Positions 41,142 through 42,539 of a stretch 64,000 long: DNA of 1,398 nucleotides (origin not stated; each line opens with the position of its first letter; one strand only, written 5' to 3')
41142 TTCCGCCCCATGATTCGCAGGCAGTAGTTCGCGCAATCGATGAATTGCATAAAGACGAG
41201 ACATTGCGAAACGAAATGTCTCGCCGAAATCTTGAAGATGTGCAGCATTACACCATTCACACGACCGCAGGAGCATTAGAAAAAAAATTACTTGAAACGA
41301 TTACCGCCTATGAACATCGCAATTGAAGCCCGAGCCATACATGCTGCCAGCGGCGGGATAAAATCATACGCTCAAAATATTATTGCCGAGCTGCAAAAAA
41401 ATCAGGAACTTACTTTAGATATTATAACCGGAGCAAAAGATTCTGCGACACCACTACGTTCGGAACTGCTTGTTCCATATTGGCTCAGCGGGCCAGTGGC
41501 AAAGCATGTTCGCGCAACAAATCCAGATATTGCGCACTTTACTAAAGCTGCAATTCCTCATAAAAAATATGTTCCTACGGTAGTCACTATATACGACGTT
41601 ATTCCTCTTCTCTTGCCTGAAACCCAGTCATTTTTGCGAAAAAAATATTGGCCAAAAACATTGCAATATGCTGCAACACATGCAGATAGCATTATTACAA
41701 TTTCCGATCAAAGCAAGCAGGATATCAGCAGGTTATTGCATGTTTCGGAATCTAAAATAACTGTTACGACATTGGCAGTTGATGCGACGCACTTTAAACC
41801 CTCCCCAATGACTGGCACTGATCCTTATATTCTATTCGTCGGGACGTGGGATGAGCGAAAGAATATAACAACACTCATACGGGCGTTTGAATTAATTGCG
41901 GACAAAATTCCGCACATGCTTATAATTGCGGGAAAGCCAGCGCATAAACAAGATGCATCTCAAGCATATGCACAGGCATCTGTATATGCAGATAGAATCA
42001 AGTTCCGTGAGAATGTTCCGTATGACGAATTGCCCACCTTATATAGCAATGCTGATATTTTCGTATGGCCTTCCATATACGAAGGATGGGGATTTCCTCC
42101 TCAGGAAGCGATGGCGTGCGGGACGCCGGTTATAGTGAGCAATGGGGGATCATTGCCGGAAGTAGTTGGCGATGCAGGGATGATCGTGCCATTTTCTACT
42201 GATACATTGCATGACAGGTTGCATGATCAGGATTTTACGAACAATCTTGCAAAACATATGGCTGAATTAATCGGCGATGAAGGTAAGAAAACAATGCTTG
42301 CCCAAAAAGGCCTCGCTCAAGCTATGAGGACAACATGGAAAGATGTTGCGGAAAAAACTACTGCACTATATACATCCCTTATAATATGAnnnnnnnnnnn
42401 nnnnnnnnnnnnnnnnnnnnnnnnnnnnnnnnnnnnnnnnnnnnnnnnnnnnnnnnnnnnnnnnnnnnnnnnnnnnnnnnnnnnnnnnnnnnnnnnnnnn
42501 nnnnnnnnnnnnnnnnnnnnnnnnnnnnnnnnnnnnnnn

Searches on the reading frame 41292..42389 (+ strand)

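Call 58: search_protein_families(library=pfam, proteins=[window:41292-42389:+], max_evalue=0.0001)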
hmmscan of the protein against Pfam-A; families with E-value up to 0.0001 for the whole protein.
window:41292-42389:+ (365 aa): 6 families
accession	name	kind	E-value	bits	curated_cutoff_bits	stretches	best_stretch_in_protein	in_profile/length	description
PF00534.26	Glycos_transf_1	-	6.6e-31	107.6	26.4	1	167-308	5-150/172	Glycosyl transferases group 1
PF13692.12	Glyco_trans_1_4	-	8.1e-27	94.7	27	1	178-305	2-131/142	Glycosyl transferases group 1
PF20706.3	GT4-conflict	-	6.9e-14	52.1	26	1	89-354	105-383/385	Family 4 Glycosyltransferase in conflict systems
PF13439.12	Glyco_transf_4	-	2.4e-09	37.9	28.5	1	25-165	6-168/170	Glycosyltransferase Family 4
PF13524.12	Glyco_trans_1_2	-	8.2e-06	26.3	25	1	229-339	27-133/144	Glycosyl transferase-like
PF13579.12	Glyco_trans_4_4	-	9e-05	23.3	29.7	0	69-159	63-155/158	Glycosyl transferase 4-like domain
